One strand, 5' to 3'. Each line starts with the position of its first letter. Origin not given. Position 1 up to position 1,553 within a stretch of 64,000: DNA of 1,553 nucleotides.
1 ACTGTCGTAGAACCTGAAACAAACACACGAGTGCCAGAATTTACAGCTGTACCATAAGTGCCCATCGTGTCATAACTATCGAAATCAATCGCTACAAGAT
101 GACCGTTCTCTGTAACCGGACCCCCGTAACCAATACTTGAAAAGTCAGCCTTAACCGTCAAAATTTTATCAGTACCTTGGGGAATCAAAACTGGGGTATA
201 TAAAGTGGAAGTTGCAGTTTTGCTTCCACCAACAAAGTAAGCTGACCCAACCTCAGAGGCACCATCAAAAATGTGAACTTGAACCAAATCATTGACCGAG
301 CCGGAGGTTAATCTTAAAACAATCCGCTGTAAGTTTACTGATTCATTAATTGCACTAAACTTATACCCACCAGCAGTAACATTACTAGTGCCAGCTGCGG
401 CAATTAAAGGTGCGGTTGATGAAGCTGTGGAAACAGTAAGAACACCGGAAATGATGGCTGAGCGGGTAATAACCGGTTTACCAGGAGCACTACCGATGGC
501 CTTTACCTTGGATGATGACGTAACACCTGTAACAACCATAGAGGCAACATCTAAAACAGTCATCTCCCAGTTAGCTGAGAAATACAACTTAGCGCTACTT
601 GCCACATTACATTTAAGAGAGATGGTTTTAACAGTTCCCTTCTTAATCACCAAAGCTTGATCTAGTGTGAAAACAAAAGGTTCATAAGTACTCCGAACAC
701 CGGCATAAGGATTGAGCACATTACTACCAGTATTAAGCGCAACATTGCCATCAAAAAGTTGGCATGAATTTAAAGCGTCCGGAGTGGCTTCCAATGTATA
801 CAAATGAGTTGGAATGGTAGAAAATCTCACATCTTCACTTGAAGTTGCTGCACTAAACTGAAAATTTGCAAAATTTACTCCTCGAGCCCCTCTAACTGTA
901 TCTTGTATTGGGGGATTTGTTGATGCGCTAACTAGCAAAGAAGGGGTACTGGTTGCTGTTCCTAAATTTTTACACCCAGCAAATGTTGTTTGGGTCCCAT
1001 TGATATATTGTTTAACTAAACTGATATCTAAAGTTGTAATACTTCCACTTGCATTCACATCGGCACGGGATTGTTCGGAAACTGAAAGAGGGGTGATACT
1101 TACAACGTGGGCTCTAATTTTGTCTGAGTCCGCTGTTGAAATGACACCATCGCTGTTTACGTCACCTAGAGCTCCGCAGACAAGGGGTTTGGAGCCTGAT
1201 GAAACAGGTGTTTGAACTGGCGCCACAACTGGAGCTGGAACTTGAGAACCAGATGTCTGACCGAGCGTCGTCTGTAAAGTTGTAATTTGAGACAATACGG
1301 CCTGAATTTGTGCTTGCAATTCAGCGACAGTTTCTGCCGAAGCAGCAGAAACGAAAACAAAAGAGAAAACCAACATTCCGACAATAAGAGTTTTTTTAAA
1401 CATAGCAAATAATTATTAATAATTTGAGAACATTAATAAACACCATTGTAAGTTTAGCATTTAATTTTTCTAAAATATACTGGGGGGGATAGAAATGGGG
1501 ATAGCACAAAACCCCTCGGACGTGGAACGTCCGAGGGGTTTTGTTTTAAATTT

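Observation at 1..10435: Five dockerin-type modules in three neighbouring secreted proteins, with no recognisable cohesin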

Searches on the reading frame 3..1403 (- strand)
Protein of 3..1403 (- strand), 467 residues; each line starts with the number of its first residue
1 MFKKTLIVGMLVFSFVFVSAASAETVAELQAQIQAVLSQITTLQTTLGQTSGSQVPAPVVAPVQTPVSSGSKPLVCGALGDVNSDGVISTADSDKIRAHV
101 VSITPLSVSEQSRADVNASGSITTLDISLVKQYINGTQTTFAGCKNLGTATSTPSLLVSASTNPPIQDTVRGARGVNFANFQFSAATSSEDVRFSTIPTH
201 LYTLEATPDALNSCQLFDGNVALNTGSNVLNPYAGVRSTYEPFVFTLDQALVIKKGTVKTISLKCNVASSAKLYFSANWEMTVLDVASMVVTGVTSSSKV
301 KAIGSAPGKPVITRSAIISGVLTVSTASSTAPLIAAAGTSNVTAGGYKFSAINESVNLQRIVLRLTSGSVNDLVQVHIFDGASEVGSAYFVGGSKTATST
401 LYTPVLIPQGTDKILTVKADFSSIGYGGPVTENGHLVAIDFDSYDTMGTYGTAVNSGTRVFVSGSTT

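Call 11: search_protein_families(library=pfam, proteins=[window:3-1403:-], max_evalue=0.1)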
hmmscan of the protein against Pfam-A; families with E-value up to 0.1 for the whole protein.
window:3-1403:- (467 aa): 2 families
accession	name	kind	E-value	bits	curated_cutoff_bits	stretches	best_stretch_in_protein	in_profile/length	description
PF00404.24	Dockerin_1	-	1.4e-10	41.6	22.9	1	79-135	1-57/57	Dockerin type I domain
PF09176.16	Mpt_N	-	0.0047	17.5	27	0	365-398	21-56/81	Methylene-tetrahydromethanopterin dehydrogenase, N-terminal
